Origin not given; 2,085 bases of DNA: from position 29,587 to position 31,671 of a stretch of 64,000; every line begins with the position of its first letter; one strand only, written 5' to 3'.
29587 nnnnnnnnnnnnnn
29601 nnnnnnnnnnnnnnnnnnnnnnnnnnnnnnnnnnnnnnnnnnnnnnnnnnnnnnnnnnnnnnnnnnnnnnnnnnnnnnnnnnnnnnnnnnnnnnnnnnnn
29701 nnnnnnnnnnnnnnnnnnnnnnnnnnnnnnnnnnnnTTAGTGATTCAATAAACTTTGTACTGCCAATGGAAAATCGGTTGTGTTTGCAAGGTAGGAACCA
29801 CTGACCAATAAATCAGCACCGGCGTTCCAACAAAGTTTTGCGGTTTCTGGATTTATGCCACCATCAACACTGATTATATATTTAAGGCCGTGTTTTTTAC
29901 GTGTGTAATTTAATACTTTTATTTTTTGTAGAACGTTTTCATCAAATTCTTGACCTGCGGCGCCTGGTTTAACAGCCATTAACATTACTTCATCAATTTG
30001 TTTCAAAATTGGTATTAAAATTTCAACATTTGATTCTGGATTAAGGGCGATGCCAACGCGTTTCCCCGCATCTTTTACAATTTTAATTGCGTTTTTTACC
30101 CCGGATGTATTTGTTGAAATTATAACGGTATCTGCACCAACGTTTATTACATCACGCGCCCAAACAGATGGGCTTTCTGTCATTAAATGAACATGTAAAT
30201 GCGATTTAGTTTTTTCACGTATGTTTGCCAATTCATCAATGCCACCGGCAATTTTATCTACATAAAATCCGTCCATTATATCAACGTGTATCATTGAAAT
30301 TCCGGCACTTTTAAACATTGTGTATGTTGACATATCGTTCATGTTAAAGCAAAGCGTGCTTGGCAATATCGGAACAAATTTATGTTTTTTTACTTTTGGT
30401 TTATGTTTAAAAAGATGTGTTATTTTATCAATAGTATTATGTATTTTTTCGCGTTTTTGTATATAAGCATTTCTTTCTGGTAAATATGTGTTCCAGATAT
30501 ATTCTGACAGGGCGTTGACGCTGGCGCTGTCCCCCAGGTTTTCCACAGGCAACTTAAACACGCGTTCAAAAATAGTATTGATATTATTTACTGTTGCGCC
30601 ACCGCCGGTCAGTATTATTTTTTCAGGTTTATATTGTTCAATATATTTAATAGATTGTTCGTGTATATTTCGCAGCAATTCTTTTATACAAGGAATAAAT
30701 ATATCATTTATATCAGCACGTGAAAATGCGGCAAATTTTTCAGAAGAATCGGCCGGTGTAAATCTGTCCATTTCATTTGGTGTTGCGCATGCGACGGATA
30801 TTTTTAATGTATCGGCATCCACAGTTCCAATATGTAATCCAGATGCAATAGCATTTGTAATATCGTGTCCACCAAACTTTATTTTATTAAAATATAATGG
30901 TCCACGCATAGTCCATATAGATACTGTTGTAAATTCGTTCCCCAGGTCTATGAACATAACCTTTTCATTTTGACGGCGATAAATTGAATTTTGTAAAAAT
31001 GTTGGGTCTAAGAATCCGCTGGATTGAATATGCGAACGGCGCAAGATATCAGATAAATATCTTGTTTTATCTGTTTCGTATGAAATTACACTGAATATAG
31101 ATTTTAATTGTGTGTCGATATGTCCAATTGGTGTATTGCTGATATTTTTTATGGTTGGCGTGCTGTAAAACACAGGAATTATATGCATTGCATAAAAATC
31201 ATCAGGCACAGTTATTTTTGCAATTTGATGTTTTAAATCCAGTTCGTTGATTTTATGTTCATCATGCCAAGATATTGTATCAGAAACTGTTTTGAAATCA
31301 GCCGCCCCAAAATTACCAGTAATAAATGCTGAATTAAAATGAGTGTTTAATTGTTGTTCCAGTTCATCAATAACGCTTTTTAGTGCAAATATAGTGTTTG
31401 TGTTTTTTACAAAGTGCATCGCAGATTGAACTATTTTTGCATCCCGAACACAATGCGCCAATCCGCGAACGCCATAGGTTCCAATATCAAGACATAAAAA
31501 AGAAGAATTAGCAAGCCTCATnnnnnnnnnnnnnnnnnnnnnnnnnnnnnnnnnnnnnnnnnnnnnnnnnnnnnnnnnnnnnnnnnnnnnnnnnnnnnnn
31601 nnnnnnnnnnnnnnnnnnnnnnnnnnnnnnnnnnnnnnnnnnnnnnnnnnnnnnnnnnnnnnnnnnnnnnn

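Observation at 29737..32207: ftsQ then an ftsA-like gene fused in frame to rpe, with no ftsZ following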

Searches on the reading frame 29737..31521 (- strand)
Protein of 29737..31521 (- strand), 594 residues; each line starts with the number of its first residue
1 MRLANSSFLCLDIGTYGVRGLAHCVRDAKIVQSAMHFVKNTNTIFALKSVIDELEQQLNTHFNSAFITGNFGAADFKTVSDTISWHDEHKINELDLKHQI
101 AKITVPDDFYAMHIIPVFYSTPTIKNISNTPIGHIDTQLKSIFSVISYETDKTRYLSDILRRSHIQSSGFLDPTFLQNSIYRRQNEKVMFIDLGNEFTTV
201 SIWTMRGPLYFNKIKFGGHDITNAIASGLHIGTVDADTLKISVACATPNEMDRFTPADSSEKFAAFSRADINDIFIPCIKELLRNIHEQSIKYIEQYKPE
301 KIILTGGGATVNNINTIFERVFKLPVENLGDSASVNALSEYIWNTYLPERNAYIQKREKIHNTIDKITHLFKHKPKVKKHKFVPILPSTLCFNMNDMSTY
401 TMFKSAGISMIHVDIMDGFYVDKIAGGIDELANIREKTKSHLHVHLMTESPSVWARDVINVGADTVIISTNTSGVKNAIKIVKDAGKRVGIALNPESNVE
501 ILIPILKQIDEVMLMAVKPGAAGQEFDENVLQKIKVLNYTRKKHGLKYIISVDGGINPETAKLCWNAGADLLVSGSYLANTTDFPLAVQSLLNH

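Call 3: search_protein_families(library=pfam, proteins=[window:29737-31521:-], max_evalue=0.01)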
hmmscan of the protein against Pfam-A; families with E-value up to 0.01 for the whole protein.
window:29737-31521:- (594 aa): 4 families
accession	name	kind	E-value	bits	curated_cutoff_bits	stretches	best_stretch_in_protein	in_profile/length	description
PF00834.25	Ribul_P_3_epim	-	2.8e-43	148.1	21.1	1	397-578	15-197/198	Ribulose-phosphate 3 epimerase family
PF14450.12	FtsA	-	4.8e-13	50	31.8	1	190-327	2-108/127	Cell division protein FtsA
PF06723.19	MreB_Mbl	-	5.6e-08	32.4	27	1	186-332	145-307/327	MreB/Mbl protein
PF11104.14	PilM_2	-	9.9e-06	25.1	27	1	184-321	178-297/340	Type IV pilus assembly protein PilM;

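Call 4: search_protein_families(library=ncbifam, proteins=[window:29737-31521:-], max_evalue=0.01)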
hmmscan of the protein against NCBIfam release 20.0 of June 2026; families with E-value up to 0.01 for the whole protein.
window:29737-31521:- (594 aa): 20 families
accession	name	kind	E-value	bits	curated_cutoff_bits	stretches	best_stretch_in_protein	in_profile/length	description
NF004076.0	PRK05581.1-4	subfamily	2.6e-55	187.1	165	1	385-588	7-212/221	ribulose-phosphate 3-epimerase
TIGR01163.1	rpe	equivalog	1.8e-46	158.2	212.6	1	401-591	19-210/211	ribulose-phosphate 3-epimerase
NF007266.0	PRK09722.1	equivalog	2.7e-41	141.5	271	1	385-576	5-198/230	D-allulose 6-phosphate 3-epimerase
TIGR01174.1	ftsA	equivalog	6e-23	81.5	175.85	1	46-343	52-358/371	cell division protein FtsA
NF005944.0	PRK08005.1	equivalog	5e-18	65.1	376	1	400-587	19-203/210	ribulose-phosphate 3 epimerase family protein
NF005986.0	PRK08091.1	equivalog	1.4e-17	64.4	264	1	399-584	30-216/229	ribulose-phosphate 3-epimerase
NF007009.0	PRK09472.1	equivalog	1.9e-10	40.4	409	1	94-347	109-376/420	cell division protein FtsA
NF045709.1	Amuc_1101_fam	equivalog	9.5e-10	37.9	650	1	181-329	173-315/608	Amuc_1101 family PilM-like pilus complex protein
NF010539.0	PRK13927.1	subfamily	2.8e-08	33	293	1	186-327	151-309/339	rod shape-determining protein MreB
TIGR03128.2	RuMP_HxlA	equivalog_domain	3.3e-07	30.2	200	1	456-584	69-194/205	3-hexulose-6-phosphate synthase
NF010658.0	PRK14057.1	equivalog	7.8e-07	28.9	530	1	409-578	47-224/254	epimerase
TIGR00904.1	mreB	subfamily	3.6e-06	26.3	365.75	1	188-327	152-309/334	MreB/Mrl family cell shape determining protein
NF009833.0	PRK13307.1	equivalog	4.1e-06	25.9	274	1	429-594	215-378/392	bifunctional 5,6,7,8-tetrahydromethanopterin hydro-lyase/3-hexulose-6-phosphate synthase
NF045943.2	MAG3720_fam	hypoth_equivalog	6.7e-05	22.1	70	1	94-376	101-384/395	MAG3720 family protein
TIGR01175.1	pilM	subfamily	0.00012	21.2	133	1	185-328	187-312/348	type IV pilus assembly protein PilM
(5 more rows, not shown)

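Call 5: find_homologous_proteins(query=window:29737-31521:-, max_evalue=0.00001)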
Query window:29737-31521:- (594 aa): 772 proteins with E <= 0.00001 among 8000 candidates; the best 120 are listed.
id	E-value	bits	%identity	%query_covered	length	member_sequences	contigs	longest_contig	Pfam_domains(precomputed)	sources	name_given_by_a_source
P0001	0.0e+0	1346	100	100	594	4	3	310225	PF06723.20,PF14450.13,PF00834.26,PF11104.15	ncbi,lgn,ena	-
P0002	0.0e+0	1201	87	100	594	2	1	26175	PF06723.20,PF14450.13,PF00834.26,PF11104.15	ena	-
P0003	0.0e+0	1192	86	100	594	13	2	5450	PF06723.20,PF14450.13,PF00834.26,PF11104.15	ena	-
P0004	0.0e+0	1186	87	100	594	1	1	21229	PF06723.20,PF14450.13,PF00834.26,PF11104.15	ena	-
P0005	0.0e+0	1180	86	100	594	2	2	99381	PF06723.20,PF14450.13,PF00834.26,PF11104.15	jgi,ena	-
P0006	0.0e+0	1176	87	100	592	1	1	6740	PF06723.20,PF14450.13,PF00834.26,PF11104.15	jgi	-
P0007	0.0e+0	1174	87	100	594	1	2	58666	PF06723.20,PF14450.13,PF00834.26,PF11104.15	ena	-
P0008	0.0e+0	1174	86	100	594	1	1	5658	PF14450.13,PF00834.26,PF11104.15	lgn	-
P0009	0.0e+0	1174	86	100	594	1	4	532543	PF06723.20,PF14450.13,PF00834.26,PF11104.15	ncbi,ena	-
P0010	0.0e+0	1172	86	100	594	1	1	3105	PF06723.20,PF14450.13,PF00834.26,PF11104.15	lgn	-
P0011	0.0e+0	1170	85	100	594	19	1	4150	PF06723.20,PF14450.13,PF00834.26,PF11104.15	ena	-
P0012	0.0e+0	1169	86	100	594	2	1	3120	PF06723.20,PF14450.13,PF00834.26,PF11104.15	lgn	-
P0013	0.0e+0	1168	85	100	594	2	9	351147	PF06723.20,PF14450.13,PF00834.26,PF11104.15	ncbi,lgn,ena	-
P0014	0.0e+0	1168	86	100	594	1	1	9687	PF06723.20,PF14450.13,PF00834.26,PF11104.15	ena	-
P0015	0.0e+0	1167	85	100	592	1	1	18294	PF06723.20,PF14450.13,PF00834.26,PF11104.15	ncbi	-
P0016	0.0e+0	1165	86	100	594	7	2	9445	PF06723.20,PF14450.13,PF00834.26,PF11104.15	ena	-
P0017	0.0e+0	1161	85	100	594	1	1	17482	PF06723.20,PF14450.13,PF00834.26,PF11104.15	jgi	jgi:ribulose-phosphate 3-epimerase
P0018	0.0e+0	1159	84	100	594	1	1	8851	PF06723.20,PF14450.13,PF00834.26,PF11104.15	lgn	-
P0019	0.0e+0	1157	85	100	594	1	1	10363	PF06723.20,PF14450.13,PF00834.26,PF11104.15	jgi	jgi:ribulose-phosphate 3-epimerase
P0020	0.0e+0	1157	83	100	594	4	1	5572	PF06723.20,PF14450.13,PF00834.26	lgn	-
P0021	0.0e+0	1156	84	100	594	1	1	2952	PF06723.20,PF14450.13,PF00834.26,PF11104.15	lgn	-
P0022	0.0e+0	1155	85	100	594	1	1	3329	PF06723.20,PF14450.13,PF00834.26,PF11104.15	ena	-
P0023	0.0e+0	1154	86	100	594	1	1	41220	PF06723.20,PF14450.13,PF00834.26,PF11104.15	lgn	-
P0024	0.0e+0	1151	84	100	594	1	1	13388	PF06723.20,PF14450.13,PF00834.26,PF11104.15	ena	-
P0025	0.0e+0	1150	83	100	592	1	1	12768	PF06723.20,PF14450.13,PF00834.26,PF11104.15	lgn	-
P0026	0.0e+0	1150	83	100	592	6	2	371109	PF06723.20,PF14450.13,PF00834.26,PF11104.15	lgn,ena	-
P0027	0.0e+0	1150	84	100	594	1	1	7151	PF06723.20,PF14450.13,PF00834.26,PF11104.15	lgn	-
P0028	0.0e+0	1148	83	100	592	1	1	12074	PF06723.20,PF14450.13,PF00834.26,PF11104.15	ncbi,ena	-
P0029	0.0e+0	1145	85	100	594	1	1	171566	PF06723.20,PF14450.13,PF00834.26,PF11104.15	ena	-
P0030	0.0e+0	1141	84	100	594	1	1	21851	PF06723.20,PF14450.13,PF00834.26,PF11104.15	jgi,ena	-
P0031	0.0e+0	1139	85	100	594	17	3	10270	PF06723.20,PF14450.13,PF00834.26,PF11104.15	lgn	-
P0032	0.0e+0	1136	83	100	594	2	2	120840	PF06723.20,PF14450.13,PF00834.26,PF11104.15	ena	-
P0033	0.0e+0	1133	84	100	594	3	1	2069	PF06723.20,PF14450.13,PF00834.26,PF11104.15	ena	-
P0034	0.0e+0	1121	82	100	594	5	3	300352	PF06723.20,PF14450.13,PF00834.26,PF11104.15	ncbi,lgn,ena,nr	ncbi:MAG: ribulose-phosphate 3-epimerase [Alphaproteobacteria bacterium]|nr:ribulose-phosphate 3-epi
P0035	0.0e+0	1120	81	100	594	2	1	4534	PF06723.20,PF14450.13,PF00834.26,PF11104.15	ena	-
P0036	0.0e+0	1119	81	100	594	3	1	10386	PF14450.13,PF00834.26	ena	-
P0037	0.0e+0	1092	79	100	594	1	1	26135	PF06723.20,PF14450.13,PF00834.26,PF11104.15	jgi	jgi:ribulose-phosphate 3-epimerase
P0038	0.0e+0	1091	79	100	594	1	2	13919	PF06723.20,PF14450.13,PF00834.26,PF11104.15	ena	-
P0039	0.0e+0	1085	80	100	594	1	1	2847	PF14450.13,PF00834.26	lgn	-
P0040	0.0e+0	1085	79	100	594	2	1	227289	PF14450.13,PF00834.26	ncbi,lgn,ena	-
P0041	0.0e+0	1084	79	100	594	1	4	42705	PF06723.20,PF14450.13,PF00834.26,PF11104.15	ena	-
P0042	0.0e+0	1081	79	100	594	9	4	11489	PF14450.13,PF00834.26,PF11104.15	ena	-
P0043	0.0e+0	1081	78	100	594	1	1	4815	PF14450.13,PF00834.26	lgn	-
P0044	0.0e+0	1080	79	100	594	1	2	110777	PF14450.13,PF00834.26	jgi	-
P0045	0.0e+0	1077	79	100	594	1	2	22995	PF14450.13,PF00834.26,PF11104.15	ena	-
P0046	0.0e+0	1076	78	100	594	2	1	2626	PF06723.20,PF14450.13,PF00834.26,PF11104.15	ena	-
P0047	0.0e+0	1072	78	100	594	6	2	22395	PF06723.20,PF14450.13,PF00834.26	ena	-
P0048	0.0e+0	1069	78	100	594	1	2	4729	PF06723.20,PF14450.13,PF00834.26,PF11104.15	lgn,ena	-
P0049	0.0e+0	1067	77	100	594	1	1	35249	PF14450.13,PF00834.26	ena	-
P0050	0.0e+0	1064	78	100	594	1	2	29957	PF14450.13,PF00834.26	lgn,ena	-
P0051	0.0e+0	1063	78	100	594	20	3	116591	PF14450.13,PF00834.26,PF11104.15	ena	-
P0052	0.0e+0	1063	77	100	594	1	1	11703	PF14450.13,PF00834.26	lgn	-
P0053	0.0e+0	1062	78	100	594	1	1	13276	PF14450.13,PF00834.26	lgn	-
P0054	0.0e+0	1061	76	100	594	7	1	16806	PF06723.20,PF14450.13,PF00834.26,PF11104.15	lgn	-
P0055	0.0e+0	1060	77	100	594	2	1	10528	PF14450.13,PF00834.26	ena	-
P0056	0.0e+0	1059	77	100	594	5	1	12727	PF14450.13,PF00834.26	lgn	-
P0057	0.0e+0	1059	76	100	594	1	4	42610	PF14450.13,PF00834.26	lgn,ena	-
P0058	0.0e+0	1059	78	100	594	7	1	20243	PF06723.20,PF14450.13,PF00834.26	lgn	-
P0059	0.0e+0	1058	77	100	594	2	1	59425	PF14450.13,PF00834.26,PF11104.15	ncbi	-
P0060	0.0e+0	1058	77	100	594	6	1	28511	PF14450.13,PF00834.26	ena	-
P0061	0.0e+0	1056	77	100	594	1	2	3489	PF14450.13,PF00834.26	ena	-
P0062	0.0e+0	1056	77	100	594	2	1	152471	PF14450.13,PF00834.26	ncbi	-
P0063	0.0e+0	1055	77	100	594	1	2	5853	PF14450.13,PF00834.26,PF11104.15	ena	-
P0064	0.0e+0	1055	77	100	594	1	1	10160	PF06723.20,PF14450.13,PF00834.26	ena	-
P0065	0.0e+0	1054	77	100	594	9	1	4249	PF14450.13,PF00834.26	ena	-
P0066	0.0e+0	1054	76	100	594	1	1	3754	PF14450.13,PF00834.26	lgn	-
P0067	0.0e+0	1053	76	100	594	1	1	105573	PF14450.13,PF00834.26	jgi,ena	-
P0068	0.0e+0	1053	77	100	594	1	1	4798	PF14450.13,PF00834.26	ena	-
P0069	0.0e+0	1051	76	100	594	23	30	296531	PF14450.13,PF00834.26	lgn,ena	-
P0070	0.0e+0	1049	76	100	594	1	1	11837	PF14450.13,PF00834.26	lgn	-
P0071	0.0e+0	1049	77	100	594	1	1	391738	PF14450.13,PF00834.26,PF11104.15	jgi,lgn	jgi:ribulose-phosphate 3-epimerase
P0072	0.0e+0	1049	77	100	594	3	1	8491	PF14450.13,PF00834.26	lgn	-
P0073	0.0e+0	1047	76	100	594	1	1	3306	PF06723.20,PF14450.13,PF00834.26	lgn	-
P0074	0.0e+0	1047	76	100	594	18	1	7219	PF14450.13,PF00834.26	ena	-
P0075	0.0e+0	1045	76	100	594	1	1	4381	PF14450.13,PF00834.26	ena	-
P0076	0.0e+0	1045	76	100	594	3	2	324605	PF14450.13,PF00834.26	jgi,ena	-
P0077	0.0e+0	1043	75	100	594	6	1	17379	PF14450.13,PF00834.26,PF11104.15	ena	-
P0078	0.0e+0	1043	76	100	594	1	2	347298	PF14450.13,PF00834.26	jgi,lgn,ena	jgi:ribulose-phosphate 3-epimerase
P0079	0.0e+0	1043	76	100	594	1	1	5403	PF14450.13,PF00834.26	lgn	-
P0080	0.0e+0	1041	75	100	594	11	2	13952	PF14450.13,PF00834.26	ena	-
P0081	0.0e+0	1040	76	100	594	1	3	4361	PF14450.13,PF00834.26,PF11104.15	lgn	-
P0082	0.0e+0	1038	76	100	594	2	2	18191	PF14450.13,PF00834.26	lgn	-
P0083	0.0e+0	1035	75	100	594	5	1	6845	PF14450.13,PF00834.26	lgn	-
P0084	0.0e+0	1035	75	100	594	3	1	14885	PF14450.13,PF00834.26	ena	-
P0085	0.0e+0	1035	74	100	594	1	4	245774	PF14450.13,PF00834.26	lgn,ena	-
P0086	0.0e+0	1035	76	100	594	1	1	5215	PF14450.13,PF00834.26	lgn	-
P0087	0.0e+0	1034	75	100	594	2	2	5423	PF06723.20,PF14450.13,PF00834.26,PF11104.15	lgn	-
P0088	0.0e+0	1034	74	100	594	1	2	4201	PF14450.13,PF00834.26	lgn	-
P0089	0.0e+0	1033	75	100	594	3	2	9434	PF14450.13,PF00834.26,PF11104.15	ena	-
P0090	0.0e+0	1032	74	100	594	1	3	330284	PF14450.13,PF00834.26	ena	-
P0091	0.0e+0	1032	75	100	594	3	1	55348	PF14450.13,PF00834.26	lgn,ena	-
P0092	0.0e+0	1031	74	100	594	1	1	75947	PF14450.13,PF00834.26,PF11104.15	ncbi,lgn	-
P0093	0.0e+0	1030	76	99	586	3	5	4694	PF06723.20,PF14450.13,PF00834.26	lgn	-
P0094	0.0e+0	1030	74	100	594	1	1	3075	PF14450.13,PF00834.26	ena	-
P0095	0.0e+0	1030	75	100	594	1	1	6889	PF14450.13,PF00834.26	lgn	-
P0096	0.0e+0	1029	75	100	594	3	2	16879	PF14450.13,PF00834.26,PF11104.15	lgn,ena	-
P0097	0.0e+0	1029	75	100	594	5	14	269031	PF14450.13,PF00834.26,PF11104.15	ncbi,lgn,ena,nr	ncbi:MAG: ribulose-phosphate 3-epimerase [Alphaproteobacteria bacterium]|nr:ribulose-phosphate 3-epi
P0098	0.0e+0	1028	75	100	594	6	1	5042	PF06723.20,PF14450.13,PF00834.26,PF11104.15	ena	-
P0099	0.0e+0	1028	75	100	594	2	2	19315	PF14450.13,PF00834.26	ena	-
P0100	0.0e+0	1027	75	100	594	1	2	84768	PF14450.13,PF00834.26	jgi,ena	-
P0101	0.0e+0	1026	75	100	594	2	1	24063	PF14450.13,PF00834.26,PF11104.15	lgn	-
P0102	0.0e+0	1025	73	100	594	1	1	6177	PF14450.13,PF00834.26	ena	-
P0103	0.0e+0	1024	74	100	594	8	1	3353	PF14450.13,PF00834.26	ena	-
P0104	0.0e+0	1024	74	100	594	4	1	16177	PF14450.13,PF00834.26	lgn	-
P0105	0.0e+0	1022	74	100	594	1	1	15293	PF14450.13,PF00834.26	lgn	-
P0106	0.0e+0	1022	75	100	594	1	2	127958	PF14450.13,PF00834.26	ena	-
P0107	0.0e+0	1021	75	100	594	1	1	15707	PF14450.13,PF00834.26,PF11104.15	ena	-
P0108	0.0e+0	1020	75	100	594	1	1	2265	PF14450.13,PF00834.26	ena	-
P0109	0.0e+0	1020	74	100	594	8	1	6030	PF14450.13,PF00834.26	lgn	-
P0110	0.0e+0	1020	73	100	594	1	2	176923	PF14450.13,PF00834.26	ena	-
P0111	0.0e+0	1020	74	100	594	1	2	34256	PF14450.13,PF00834.26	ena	-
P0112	0.0e+0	1019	75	100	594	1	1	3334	PF06723.20,PF14450.13,PF00834.26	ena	-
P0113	0.0e+0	1017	75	100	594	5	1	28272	PF06723.20,PF14450.13,PF00834.26,PF11104.15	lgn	-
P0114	0.0e+0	1017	74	100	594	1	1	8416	PF14450.13,PF00834.26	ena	-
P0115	0.0e+0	1016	74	100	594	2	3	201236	PF06723.20,PF14450.13,PF00834.26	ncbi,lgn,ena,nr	ncbi:MAG: ribulose-phosphate 3-epimerase [Alphaproteobacteria bacterium]|nr:ribulose-phosphate 3-epi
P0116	0.0e+0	1016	75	100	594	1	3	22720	PF14450.13,PF00834.26,PF11104.15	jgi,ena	-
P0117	0.0e+0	1015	74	100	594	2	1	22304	PF14450.13,PF00834.26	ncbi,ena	-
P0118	0.0e+0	1012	74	100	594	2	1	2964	PF14450.13,PF00834.26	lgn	-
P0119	0.0e+0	1012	74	100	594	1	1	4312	PF06723.20,PF14450.13,PF00834.26,PF11104.15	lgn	-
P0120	0.0e+0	1010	74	100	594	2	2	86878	PF14450.13,PF00834.26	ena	-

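Call 9: find_encoding_contigs(protein=P0001, flank=10000, max_places=4)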
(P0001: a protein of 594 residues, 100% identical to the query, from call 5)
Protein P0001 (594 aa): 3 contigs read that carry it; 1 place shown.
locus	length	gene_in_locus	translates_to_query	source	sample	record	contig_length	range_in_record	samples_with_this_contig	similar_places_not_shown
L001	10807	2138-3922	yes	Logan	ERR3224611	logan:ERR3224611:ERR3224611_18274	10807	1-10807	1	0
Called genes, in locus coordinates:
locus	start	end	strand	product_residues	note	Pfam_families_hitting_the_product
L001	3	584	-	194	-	?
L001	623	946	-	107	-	-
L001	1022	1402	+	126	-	-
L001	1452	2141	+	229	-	PF03799:FtsQ_DivIB_C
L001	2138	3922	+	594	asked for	PF06723:MreB_Mbl, PF11104:PilM_2 (faint), PF14450:FtsA, PF00834:Ribul_P_3_epim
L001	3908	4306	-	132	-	PF02367:TsaE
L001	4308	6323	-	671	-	PF04851:ResIII, PF00270:DEAD (faint), PF17757:UvrB_inter, PF27431:UvrB_3rd, PF00271:Helicase_C, PF12344:UvrB, PF02151:UVR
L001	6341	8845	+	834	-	PF05170:AsmA (faint)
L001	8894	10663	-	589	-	PF01336:tRNA_anti-codon, PF00152:tRNA-synt_2, PF02938:GAD (weak)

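Call 11: find_related_loci(query=window:29737-31521:-, collection=genome_contigs, flank=10000)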
Query window:29737-31521:- (594 aa) in genome_contigs; peptide patterns used: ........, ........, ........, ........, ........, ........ (x = any residue, [..] = any of these).
342 stretches matched a pattern; 297 encode a relative of the query (tblastn E <= 1e-3); the best 80 are kept; 80 distinct loci.
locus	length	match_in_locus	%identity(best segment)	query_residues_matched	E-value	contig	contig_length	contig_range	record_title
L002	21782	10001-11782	85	1-594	0e+0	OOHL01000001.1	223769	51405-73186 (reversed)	uncultured proteobacterium isolate RUG653 genome assembly, contig: scaffold_87, whole genome shotgun sequence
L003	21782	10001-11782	86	1-594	0e+0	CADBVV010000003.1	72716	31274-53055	MAG: uncultured proteobacterium isolate RUG14344 genome assembly, contig: RUG14344_asm_3, whole genome shotgun sequence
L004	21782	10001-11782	86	1-594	0e+0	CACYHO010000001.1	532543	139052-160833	MAG: uncultured proteobacterium isolate RUG11949 genome assembly, contig: RUG11949_asm_1, whole genome shotgun sequence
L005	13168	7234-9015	85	1-594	0e+0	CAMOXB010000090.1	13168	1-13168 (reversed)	MAG: uncultured proteobacterium isolate SRR873609_bin.15_metaWRAP_v1.3_MAG genome assembly, contig: ERZ1756109_3484599,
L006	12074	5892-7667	83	1-594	0e+0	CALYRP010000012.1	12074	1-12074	MAG: uncultured proteobacterium isolate SRR7188232_bin.62_metaWRAP_v1.3_MAG genome assembly, contig: ERZ9280833.2886, wh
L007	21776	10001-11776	84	1-592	0e+0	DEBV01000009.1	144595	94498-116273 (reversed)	MAG TPA_asm: Alphaproteobacteria bacterium UBA2947 UBA2947_contig_1016, whole genome shotgun sequence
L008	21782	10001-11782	83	1-594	0e+0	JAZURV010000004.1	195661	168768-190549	MAG: Candidatus Enterousia sp. isolate T1900044850_TS20190316.MAGScoT_cleanbin_000038 SGB_3006_k141_34778, whole genome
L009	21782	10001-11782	82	1-594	0e+0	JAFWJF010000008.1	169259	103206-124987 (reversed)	MAG: Alphaproteobacteria bacterium isolate RGIG5789 Sheep_Ileum-5__c221096, whole genome shotgun sequence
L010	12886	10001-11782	79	1-594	0e+0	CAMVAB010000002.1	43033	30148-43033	MAG TPA_asm: uncultured proteobacterium isolate SRR8387716_bin.61_metaWRAP_v1.3_MAG genome assembly, contig: ERZ14209542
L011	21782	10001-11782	79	1-594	0e+0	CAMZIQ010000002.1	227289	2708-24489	MAG TPA_asm: uncultured proteobacterium isolate SRR10912534_bin.71_metaWRAP_v1.3_MAG genome assembly, contig: ERZ1421001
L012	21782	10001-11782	77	1-594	0e+0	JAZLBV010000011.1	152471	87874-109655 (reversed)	MAG: Candidatus Enterousia sp. isolate T1900045056_TC20190049.MAGScoT_cleanbin_000022 SGB_4557_k141_2478209, whole genom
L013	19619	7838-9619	86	1-594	0e+0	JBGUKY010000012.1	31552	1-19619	MAG: Candidatus Enterousia sp. isolate ruminal_MAG_27 ruminal_MAG_27_contig_0012, whole genome shotgun sequence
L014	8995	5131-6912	77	1-594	0e+0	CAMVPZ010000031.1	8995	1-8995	MAG TPA_asm: uncultured proteobacterium isolate SRR8387715_bin.114_metaWRAP_v1.3_MAG genome assembly, contig: ERZ1420954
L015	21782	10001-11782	76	1-594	0e+0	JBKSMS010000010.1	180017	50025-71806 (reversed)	MAG: Alphaproteobacteria bacterium isolate 82_22-119 k141_1282061, whole genome shotgun sequence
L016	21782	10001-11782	77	1-594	0e+0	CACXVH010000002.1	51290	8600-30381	MAG: uncultured proteobacterium isolate RUG11635 genome assembly, contig: RUG11635_asm_2, whole genome shotgun sequence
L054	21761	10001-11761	54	1-592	0e+0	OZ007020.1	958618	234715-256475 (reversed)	MAG: uncultured Alphaproteobacteria bacterium isolate 6730_HET_VAC_contig_11916_metaflye_circ MAG genome assembly, chrom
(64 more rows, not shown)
